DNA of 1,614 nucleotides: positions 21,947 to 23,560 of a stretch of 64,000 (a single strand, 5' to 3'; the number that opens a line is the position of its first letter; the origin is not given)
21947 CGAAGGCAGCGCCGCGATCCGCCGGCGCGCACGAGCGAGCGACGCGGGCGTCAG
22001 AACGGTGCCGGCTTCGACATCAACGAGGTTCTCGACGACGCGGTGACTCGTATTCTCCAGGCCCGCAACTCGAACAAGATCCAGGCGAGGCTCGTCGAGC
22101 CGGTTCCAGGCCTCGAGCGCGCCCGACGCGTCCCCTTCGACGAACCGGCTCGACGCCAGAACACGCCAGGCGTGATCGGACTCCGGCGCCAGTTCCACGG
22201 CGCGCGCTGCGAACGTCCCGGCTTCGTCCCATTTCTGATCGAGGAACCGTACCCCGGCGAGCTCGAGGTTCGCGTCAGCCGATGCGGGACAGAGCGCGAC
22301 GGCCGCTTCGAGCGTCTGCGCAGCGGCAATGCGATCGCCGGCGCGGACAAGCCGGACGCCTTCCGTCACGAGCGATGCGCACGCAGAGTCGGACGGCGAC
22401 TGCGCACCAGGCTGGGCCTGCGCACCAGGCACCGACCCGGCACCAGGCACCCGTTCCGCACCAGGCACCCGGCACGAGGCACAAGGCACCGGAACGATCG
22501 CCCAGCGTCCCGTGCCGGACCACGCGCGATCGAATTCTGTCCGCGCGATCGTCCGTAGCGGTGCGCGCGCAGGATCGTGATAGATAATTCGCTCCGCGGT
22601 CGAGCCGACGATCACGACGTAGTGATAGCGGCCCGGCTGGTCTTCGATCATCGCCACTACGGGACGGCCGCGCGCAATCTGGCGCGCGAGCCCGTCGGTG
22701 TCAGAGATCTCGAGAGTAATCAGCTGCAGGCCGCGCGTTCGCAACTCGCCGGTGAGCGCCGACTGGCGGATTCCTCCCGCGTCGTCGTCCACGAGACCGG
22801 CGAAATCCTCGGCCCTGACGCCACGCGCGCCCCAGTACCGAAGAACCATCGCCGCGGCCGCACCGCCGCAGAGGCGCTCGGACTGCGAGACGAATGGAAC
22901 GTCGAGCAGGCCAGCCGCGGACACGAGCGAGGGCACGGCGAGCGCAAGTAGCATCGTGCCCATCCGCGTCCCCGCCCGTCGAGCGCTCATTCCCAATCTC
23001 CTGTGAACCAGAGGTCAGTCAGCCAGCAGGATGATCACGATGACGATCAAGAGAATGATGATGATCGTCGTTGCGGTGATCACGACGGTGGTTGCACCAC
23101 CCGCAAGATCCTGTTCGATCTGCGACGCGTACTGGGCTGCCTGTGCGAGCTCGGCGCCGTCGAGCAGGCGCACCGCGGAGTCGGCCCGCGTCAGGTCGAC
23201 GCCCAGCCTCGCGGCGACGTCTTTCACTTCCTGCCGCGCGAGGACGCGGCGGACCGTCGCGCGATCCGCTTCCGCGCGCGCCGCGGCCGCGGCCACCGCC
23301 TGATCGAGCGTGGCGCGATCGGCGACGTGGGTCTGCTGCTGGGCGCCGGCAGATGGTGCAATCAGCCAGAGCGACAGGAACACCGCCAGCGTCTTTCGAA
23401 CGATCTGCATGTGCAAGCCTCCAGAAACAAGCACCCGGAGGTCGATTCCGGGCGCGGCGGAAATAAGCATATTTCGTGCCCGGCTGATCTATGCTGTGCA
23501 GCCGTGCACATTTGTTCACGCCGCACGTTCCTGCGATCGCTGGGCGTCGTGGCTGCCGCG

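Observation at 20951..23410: Mini-protein with signal peptide and C-terminal anchor, paired with a C39-like cysteine peptidase fused to TPR, POTRA and an outer-membrane barrel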

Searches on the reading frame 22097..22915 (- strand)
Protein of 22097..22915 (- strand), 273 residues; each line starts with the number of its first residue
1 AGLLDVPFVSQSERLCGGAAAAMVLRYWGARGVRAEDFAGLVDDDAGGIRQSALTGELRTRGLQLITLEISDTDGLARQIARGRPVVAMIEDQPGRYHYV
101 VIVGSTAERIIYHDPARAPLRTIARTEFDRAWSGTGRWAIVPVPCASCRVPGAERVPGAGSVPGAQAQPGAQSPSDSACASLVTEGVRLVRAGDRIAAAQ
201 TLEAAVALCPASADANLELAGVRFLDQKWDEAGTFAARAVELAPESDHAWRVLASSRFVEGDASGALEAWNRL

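Call 28: search_dna_similar(query=window:22097-22915:-, collection=plasmids, mode=protein, max_evalue=0.001, max_rows=25)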
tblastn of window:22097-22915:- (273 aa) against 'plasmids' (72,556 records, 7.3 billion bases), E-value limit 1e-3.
Records with a match: 4; places in all: 4; records where one place covers at least 80% of the query: 0.
Best place of each record, by identity: <60% 4.
By first word of the organism name: Azoarcus 1; Tolypothrix 1; Chondrocystis 1; Deinococcus 1.
By predicted mobility (MOB-suite, as given by PLSDB): mobilizable 2; non-mobilizable 2.
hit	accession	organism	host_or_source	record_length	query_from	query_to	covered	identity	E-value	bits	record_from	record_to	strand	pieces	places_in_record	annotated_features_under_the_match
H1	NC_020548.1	Azoarcus sp. KH32C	-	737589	5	144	51%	33.6%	2e-5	53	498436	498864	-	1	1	PA2778 family cysteine peptidase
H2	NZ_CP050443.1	Tolypothrix sp. PCC 7910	cell culture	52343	7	146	51%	32.4%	4e-5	52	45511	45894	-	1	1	peptidase domain-containing ABC transporter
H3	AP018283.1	Chondrocystis sp. NIES-4102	-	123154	3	138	50%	32.4%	4e-5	52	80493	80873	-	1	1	cyclic nucleotide-regulated ABC bacteriocin/lantibiotic exporter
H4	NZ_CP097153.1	Deinococcus sp. QL22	-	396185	16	147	48%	27.4%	2e-4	50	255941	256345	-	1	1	C39 family peptidase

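Call 29: get_annotated_region(hit=H1, flank=5000)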
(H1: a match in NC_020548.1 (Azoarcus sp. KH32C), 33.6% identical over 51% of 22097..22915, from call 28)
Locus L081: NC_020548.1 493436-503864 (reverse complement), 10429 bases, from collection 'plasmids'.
description: Azoarcus sp. KH32C plasmid pAZKH, complete sequence
organism: Azoarcus sp. KH32C (NCBI taxid 748247)
taxonomy: Bacteria; Pseudomonadota; Betaproteobacteria; Rhodocyclales; Zoogloeaceae; Azoarcus; Azoarcus sp. KH32C
host: -; source: -; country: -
typing (MOB-suite, as given by PLSDB): mobilizable; replicon rep_cluster_432; relaxase MOBP
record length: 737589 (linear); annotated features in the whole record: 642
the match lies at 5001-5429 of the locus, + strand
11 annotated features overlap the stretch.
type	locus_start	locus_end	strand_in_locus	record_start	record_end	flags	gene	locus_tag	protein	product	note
CDS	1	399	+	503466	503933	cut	-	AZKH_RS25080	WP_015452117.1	group 1 truncated hemoglobin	-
CDS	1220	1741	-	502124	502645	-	-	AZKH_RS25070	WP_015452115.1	phasin family protein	-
CDS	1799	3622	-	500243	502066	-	-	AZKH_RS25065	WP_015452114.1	EAL domain-containing protein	-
CDS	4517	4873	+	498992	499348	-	-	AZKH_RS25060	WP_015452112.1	PA2779 family protein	-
CDS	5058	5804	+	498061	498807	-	-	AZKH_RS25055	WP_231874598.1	PA2778 family cysteine peptidase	-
CDS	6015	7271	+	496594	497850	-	-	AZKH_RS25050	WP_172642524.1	putative Na+/H+ antiporter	-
CDS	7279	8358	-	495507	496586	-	-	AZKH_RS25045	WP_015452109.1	alpha/beta fold hydrolase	-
CDS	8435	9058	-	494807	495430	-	-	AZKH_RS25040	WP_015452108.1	glutathione S-transferase family protein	-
CDS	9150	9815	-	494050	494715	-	-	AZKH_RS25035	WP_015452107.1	rhomboid family intramembrane serine protease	-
CDS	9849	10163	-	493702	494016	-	-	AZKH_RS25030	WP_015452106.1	hypothetical protein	-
CDS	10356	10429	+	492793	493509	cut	-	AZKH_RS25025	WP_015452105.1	VIT family protein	-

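Call 46: search_dna_similar(query=L081:4875-5801:+, collection=plasmids, mode=protein, max_evalue=0.000001, max_rows=30)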
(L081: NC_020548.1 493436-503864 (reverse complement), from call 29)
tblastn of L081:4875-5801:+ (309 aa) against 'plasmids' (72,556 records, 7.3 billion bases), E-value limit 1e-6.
Records with a match: 2; places in all: 2; records where one place covers at least 80% of the query: 1.
Best place of each record, by identity: >=99% 1; <60% 1.
By first word of the organism name: Azoarcus 1; Eleftheria 1.
By predicted mobility (MOB-suite, as given by PLSDB): mobilizable 1; non-mobilizable 1.
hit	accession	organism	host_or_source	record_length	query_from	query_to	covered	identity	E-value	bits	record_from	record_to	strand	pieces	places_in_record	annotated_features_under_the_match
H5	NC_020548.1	Azoarcus sp. KH32C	-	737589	23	309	93%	100.0%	3e-153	481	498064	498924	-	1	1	PA2778 family cysteine peptidase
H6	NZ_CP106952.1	Eleftheria terrae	soil sample,soil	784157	35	271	77%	52.3%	8e-54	196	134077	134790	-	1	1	PA2778 family cysteine peptidase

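Call 47: get_annotated_region(hit=H6, flank=3000)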
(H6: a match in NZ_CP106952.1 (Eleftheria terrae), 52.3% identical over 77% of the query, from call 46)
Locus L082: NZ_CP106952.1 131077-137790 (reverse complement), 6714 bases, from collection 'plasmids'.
description: Eleftheria terrae strain P9846-PB plasmid unnamed1
organism: Eleftheria terrae (NCBI taxid 1597781)
taxonomy: Bacteria; Pseudomonadota; Betaproteobacteria; Burkholderiales; ; Eleftheria; Eleftheria terrae
host: -; source: soil sample,soil; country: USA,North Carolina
typing (MOB-suite, as given by PLSDB): non-mobilizable
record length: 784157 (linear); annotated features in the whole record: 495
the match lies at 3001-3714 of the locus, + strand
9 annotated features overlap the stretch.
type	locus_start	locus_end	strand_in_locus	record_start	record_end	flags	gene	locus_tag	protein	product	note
CDS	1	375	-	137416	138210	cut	-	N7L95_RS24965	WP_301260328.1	MBL fold metallo-hydrolase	-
CDS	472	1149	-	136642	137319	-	-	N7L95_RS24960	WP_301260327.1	ABC transporter ATP-binding protein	-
CDS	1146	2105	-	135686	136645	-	miaA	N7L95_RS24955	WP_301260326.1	tRNA (adenosine(37)-N6)-dimethylallyltransferase MiaA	GO:0006400 - tRNA modification [Evidence IEA]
CDS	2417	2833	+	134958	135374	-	-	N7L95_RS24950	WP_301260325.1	PA2779 family protein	-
CDS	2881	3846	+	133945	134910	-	-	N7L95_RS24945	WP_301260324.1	PA2778 family cysteine peptidase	-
CDS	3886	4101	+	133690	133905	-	-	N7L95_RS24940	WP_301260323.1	hypothetical protein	-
CDS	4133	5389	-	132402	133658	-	-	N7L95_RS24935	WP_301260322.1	pseudouridine synthase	-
CDS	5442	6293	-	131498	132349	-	-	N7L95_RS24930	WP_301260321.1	alpha/beta fold hydrolase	-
CDS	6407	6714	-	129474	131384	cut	mutL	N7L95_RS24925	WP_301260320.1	DNA mismatch repair endonuclease MutL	GO:0006298 - mismatch repair [Evidence IEA]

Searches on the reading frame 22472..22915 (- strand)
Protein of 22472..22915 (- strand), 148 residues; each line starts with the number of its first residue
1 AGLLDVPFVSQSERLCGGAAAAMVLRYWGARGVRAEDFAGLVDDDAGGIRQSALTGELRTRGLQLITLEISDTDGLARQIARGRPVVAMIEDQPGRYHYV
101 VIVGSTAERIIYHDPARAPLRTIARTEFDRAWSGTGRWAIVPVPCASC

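Call 43: search_solved_structures(query=window:22472-22915:-, max_evalue=1, show_alignments=3)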
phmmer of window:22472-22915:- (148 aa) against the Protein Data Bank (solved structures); distinct sequences matched with E-value up to 1: 5.
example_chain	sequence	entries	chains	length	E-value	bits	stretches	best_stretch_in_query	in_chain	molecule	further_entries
6mpz_A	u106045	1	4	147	0.0059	19.7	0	3-29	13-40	Double Glycine Motif Protease domain from AMS/PCAT Transporter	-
6hqz_A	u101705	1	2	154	0.016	18.3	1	5-130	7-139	AvrRpt2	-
3erv_A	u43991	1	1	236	0.095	15.8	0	97-141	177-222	putative C39-like peptidase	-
5xe8_A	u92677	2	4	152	0.67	13.1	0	87-137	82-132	Putative ABC transporter, ATP-binding protein ComA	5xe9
3k8u_A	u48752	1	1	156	0.71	13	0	88-137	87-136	Putative ABC transporter, ATP-binding protein ComA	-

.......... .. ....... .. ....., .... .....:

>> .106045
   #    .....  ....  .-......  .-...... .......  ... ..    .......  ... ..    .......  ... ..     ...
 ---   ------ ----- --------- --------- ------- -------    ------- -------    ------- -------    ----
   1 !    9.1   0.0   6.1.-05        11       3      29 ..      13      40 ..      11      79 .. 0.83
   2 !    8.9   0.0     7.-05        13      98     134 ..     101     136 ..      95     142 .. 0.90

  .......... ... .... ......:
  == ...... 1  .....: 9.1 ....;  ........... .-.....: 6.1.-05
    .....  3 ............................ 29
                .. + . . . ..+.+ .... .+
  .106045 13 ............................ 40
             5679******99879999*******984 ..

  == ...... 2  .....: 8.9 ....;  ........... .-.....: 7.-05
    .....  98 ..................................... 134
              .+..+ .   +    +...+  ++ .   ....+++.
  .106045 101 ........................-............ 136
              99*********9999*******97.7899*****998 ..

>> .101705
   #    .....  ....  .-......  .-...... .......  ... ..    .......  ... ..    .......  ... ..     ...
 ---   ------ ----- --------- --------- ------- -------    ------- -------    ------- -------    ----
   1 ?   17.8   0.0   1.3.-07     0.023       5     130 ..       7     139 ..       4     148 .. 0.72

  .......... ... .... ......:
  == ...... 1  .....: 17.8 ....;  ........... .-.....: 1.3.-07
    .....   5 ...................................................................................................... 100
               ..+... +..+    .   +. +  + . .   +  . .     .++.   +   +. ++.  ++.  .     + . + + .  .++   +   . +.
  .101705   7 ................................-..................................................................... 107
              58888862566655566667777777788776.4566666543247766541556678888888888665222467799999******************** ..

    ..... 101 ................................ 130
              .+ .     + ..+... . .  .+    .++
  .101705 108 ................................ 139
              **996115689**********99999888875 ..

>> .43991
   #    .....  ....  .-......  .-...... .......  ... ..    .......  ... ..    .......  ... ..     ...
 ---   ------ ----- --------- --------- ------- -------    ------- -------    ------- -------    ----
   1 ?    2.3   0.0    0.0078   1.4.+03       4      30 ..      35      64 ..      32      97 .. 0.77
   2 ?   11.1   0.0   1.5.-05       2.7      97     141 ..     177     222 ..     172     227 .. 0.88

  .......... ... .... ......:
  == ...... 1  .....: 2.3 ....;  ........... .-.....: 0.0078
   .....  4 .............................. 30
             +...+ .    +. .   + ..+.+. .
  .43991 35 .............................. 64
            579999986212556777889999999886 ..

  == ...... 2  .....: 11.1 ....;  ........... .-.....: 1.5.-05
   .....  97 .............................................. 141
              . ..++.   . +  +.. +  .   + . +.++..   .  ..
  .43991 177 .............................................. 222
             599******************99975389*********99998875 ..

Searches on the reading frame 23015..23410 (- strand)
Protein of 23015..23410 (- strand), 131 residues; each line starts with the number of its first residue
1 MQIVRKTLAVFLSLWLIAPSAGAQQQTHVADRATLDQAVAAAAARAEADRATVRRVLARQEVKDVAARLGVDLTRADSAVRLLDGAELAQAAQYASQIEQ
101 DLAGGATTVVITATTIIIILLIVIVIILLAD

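Call 3: search_protein_families(library=pfam, proteins=[window:23015-23410:-], max_evalue=1)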
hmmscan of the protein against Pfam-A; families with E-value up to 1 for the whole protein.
window:23015-23410:- (131 aa): 4 families
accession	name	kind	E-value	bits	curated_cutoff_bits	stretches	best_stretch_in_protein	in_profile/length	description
PF20332.3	DUF6627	-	2.9e-05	24.6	27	1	33-126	25-108/125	Family of unknown function (DUF6627)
PF07916.16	TraG_N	-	0.058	12.8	36.1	1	34-128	255-346/462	TraG-like protein, N-terminal region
PF14914.11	LRRC37AB_C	-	0.063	13.7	27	1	58-129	63-135/147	LRRC37A/B like protein 1 C-terminal domain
PF17410.7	Stevor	-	0.2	11.6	25.4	1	44-128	167-251/275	Subtelomeric Variable Open Reading frame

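Call 4: search_protein_families(library=ncbifam, proteins=[window:23015-23410:-], max_evalue=1)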
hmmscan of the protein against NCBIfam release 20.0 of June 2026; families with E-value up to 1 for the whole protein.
window:23015-23410:- (131 aa): 3 families
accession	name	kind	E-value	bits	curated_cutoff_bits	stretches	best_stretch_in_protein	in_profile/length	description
NF033919.1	PA2779_fam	subfamily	5.5e-12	45.9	40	1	14-127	11-112/123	PA2779 family protein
TIGR01477.1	RIFIN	paralog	0.21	11.3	176.95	1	59-128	267-334/356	variant surface antigen, rifin family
NF042931.1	SAG1386_EF1546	equivalog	0.6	10.2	80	0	103-128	23-48/158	SAG1386/EF1546 family surface-associated protein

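Call 11: find_homologous_proteins(query=window:23015-23410:-, max_evalue=0.001)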
Query window:23015-23410:- (131 aa): 123 proteins with E <= 0.001 among 1427 candidates; the best 120 are listed.
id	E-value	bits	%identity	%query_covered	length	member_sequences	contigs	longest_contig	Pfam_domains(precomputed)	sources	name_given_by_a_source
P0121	2.4e-64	232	98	100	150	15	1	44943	PF20332.4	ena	-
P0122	1.1e-61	224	94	80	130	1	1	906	-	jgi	jgi:branched-subunit amino acid ABC-type transport system permease component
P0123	1.8e-61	223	93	80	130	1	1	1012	-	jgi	jgi:branched-subunit amino acid ABC-type transport system permease component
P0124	2.5e-61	222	93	80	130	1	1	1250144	-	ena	-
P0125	3.5e-61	222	93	80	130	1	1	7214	-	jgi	jgi:branched-subunit amino acid ABC-type transport system permease component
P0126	1.2e-60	220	92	81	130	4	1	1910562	-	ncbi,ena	-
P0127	1.4e-60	220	91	80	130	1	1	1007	-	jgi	jgi:branched-subunit amino acid ABC-type transport system permease component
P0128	2.7e-60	219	91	80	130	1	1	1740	-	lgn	-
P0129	1.2e-59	217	90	80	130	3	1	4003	PF20332.4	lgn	-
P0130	5.3e-59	215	90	81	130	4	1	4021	PF20332.4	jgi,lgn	jgi:hypothetical protein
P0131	3.8e-56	206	85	80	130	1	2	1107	PF20332.4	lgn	-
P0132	4.6e-56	205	84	81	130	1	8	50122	-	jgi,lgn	jgi:hypothetical protein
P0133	4.8e-56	205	84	80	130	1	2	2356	PF20332.4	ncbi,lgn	ncbi:MAG: PA2779 family protein [Vicinamibacterales bacterium]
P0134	1.2e-54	201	84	81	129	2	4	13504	-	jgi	jgi:branched-subunit amino acid ABC-type transport system permease component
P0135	2.2e-49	184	75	81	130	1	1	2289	-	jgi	jgi:hypothetical protein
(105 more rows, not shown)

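Call 27: find_homologous_proteins(query=A2, max_evalue=0.001)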
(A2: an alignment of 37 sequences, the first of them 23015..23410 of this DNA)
Query A2 (37 sequences) (131 aa, profile of the alignment): 645 proteins with E <= 0.001 among 8000 candidates; the best 120 are listed.
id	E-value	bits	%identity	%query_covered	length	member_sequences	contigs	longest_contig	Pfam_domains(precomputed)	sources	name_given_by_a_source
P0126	1.2e-48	182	92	81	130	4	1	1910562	-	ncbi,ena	-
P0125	4.0e-48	181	93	80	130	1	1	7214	-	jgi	jgi:branched-subunit amino acid ABC-type transport system permease component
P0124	4.4e-48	180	93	80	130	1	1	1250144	-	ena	-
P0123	6.6e-48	180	93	80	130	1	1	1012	-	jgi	jgi:branched-subunit amino acid ABC-type transport system permease component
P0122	7.4e-48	180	94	80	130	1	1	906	-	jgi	jgi:branched-subunit amino acid ABC-type transport system permease component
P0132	9.9e-48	179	84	81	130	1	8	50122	-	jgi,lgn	jgi:hypothetical protein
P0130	2.4e-47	178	90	81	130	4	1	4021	PF20332.4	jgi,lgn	jgi:hypothetical protein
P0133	2.5e-47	178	84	80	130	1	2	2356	PF20332.4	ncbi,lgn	ncbi:MAG: PA2779 family protein [Vicinamibacterales bacterium]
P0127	4.0e-47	177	91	80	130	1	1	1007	-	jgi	jgi:branched-subunit amino acid ABC-type transport system permease component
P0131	6.2e-47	177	85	80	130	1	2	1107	PF20332.4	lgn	-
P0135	8.5e-47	176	75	81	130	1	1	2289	-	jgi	jgi:hypothetical protein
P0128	1.1e-46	176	91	80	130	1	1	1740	-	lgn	-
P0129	1.6e-46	175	90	80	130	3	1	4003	PF20332.4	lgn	-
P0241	1.7e-46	175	48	81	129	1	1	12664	-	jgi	jgi:hypothetical protein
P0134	1.8e-46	175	84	81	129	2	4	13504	-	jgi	jgi:branched-subunit amino acid ABC-type transport system permease component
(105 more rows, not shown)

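Call 48: predict_structure(alignment_id=A2)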
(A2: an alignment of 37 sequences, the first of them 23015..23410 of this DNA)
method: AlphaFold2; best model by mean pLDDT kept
length: 131 residues; sequences in the alignment: 37
mean_pLDDT: 68.0   pTM: 0.50
mean pLDDT of the five models: 68.0, 67.9, 62.1, 62.1, 59.0
residues with pLDDT >= 90: 0; 70-90: 65; 50-70: 50; < 50: 16
segments of 3 or more residues with pLDDT < 50: 19-25, 106-111
pLDDT, mean of each block of 10 residues (from residue 1): 60 59 50 74 81 81 76 78 76 72 54 60 65 45
secondary structure, 60 per line:
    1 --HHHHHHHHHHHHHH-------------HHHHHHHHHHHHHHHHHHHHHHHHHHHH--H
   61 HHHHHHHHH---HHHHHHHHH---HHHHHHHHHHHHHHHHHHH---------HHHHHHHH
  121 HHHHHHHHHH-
elements in order: H3-16 H30-57 H60-69 H73-81 H85-103 H113-130

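Call 54: fold_search(model_id=the predicted structure, library=pdb)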
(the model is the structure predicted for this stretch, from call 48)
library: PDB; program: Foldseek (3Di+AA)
matches with E <= 10: 14; with E <= 0.001: 0
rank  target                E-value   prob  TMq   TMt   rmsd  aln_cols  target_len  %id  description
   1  9dn6_A                2.5e+00  0.18  0.34  0.34   8.0       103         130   16  Insulin receptor bound with de novo designed agonist called "RF-405". (released 2025-10-01)
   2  1yg2                  6.3e+00  0.01  0.13  0.11  18.2       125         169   15  Structure of the Vibrio cholerae virulence activator AphA (released 2005-01-11)
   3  4wul_A                6.6e+00  0.04  0.19  0.28   7.2        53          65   23  Crystal structure of E. faecalis DNA binding domain LiaRD191N complexed with 26bp DNA (released 2015-05-06)
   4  1zlj_A                7.0e+00  0.05  0.19  0.29   7.0        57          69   19  Crystal Structure of the Mycobacterium tuberculosis Hypoxic Response Regulator DosR C-terminal Domain (released 2006-01-31)
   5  7z8i_f                7.0e+00  0.03  0.19  0.06  13.9       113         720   18  The barbed end complex of dynactin bound to BICDR1 and the cytoplasmic dynein tails (A2, B1, B2) (released 2022-08-17)
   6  9lp2_C                7.9e+00  0.10  0.29  0.51   4.4        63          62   17  Crystal structure of de novo designed amantadine induced heterodimer dAID23.4 (released 2025-12-17)
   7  6tye_F                7.9e+00  0.04  0.17  0.14  13.9        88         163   18  Crystal structure of MTB sigma L transcription initiation complex with 5 nt long RNA primer (released 2020-03-11)
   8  7dwm_A                8.4e+00  0.03  0.16  0.11   8.6        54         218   20  Crystal structure of the phage VqmA-DPO complex (released 2021-05-05)
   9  8otz_BO               8.9e+00  0.07  0.29  0.18  18.2        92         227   18  48-nm repeat of the native axonemal doublet microtubule from bovine sperm (released 2023-11-22)
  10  3zh9                  8.9e+00  0.04  0.24  0.11  11.1        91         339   18  Bacillus subtilis DNA clamp loader delta protein (YqeN) (released 2013-04-03)
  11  4wul_B                8.9e+00  0.03  0.17  0.28   7.1        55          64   20  Crystal structure of E. faecalis DNA binding domain LiaRD191N complexed with 26bp DNA (released 2015-05-06)
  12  2qzg_C                8.9e+00  0.03  0.22  0.29  11.2       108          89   12  Crystal structure of unknown function protein MMP1188 (released 2007-09-04)
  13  4wt0_A                9.4e+00  0.04  0.19  0.30   6.6        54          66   20  Crystal structure of the DNA binding domains of LiaRD191N from E. faecalis (released 2015-05-06)
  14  9lq4_A                9.4e+00  0.04  0.21  0.04   8.3        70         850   16  Structure of the human monomeric NLRP7-TCL1A complex (released 2025-12-10)
